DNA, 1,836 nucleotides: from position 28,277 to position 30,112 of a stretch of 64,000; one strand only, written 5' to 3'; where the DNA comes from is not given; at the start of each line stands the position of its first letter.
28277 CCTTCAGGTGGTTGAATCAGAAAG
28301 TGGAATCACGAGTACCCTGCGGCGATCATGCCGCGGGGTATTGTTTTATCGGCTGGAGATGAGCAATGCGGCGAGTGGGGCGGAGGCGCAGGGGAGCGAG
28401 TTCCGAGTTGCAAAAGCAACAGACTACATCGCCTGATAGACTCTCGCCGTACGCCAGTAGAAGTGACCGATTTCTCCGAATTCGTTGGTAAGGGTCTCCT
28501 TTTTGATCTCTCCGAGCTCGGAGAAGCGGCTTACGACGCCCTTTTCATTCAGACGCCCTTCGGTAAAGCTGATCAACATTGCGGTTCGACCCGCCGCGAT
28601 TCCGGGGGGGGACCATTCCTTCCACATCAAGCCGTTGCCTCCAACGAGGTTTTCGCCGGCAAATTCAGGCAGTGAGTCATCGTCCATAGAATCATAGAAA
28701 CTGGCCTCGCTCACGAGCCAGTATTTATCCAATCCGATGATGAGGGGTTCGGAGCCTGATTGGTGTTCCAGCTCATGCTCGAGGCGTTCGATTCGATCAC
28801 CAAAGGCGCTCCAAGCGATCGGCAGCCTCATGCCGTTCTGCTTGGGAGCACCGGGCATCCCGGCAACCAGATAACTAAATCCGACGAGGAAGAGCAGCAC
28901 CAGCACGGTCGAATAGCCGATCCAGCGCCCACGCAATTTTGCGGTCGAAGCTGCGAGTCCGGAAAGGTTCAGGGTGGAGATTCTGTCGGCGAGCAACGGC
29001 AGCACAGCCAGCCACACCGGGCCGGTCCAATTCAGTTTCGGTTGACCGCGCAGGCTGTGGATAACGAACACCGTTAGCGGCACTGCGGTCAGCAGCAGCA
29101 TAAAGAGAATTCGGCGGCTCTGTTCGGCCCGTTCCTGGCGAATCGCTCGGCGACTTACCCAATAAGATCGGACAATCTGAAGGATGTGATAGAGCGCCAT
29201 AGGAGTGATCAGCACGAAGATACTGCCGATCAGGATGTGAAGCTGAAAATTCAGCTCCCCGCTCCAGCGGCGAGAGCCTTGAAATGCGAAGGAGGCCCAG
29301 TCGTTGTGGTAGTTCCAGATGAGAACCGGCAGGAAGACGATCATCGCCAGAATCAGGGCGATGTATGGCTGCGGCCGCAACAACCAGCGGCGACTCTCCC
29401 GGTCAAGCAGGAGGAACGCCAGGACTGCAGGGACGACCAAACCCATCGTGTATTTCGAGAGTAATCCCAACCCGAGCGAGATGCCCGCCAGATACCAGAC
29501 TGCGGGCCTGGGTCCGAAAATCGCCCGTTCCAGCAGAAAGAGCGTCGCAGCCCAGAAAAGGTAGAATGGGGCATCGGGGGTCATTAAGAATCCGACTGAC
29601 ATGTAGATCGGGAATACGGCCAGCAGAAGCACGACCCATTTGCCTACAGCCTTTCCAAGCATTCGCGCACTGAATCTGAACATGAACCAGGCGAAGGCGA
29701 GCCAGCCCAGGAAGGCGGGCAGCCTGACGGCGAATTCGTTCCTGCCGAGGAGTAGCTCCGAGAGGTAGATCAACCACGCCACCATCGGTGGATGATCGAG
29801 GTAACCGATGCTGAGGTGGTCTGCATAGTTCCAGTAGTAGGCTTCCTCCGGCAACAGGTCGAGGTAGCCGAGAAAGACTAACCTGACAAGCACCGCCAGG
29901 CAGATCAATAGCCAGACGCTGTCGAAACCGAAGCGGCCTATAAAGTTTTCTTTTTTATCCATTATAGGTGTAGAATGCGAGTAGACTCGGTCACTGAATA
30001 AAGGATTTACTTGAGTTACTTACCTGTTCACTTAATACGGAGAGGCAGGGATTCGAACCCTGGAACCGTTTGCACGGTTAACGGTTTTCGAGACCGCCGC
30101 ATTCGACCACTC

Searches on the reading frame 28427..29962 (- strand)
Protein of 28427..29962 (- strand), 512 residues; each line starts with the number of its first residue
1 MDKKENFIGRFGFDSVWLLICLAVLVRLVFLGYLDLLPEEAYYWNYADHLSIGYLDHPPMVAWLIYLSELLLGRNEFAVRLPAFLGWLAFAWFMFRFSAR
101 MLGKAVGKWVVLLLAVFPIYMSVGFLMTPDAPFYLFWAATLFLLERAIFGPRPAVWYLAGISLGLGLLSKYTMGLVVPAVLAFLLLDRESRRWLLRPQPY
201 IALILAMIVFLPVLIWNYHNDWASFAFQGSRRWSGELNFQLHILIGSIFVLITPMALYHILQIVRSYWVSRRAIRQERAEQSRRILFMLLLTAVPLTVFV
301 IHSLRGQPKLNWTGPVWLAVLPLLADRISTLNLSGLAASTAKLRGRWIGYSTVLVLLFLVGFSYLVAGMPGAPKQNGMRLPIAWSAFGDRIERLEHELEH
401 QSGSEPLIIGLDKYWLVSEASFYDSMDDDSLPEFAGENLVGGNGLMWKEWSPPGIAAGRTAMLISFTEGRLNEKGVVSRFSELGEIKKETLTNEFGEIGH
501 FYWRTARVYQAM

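Call 52: search_protein_families(library=pfam, proteins=[window:28427-29962:-], max_evalue=0.01)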
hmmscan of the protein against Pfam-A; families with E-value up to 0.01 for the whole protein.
window:28427-29962:- (512 aa): 1 family
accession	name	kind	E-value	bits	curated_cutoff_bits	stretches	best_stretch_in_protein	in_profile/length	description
PF13231.12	PMT_2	-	1.6e-38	132.9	26.1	1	56-216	1-160/160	Dolichyl-phosphate-mannose-protein mannosyltransferase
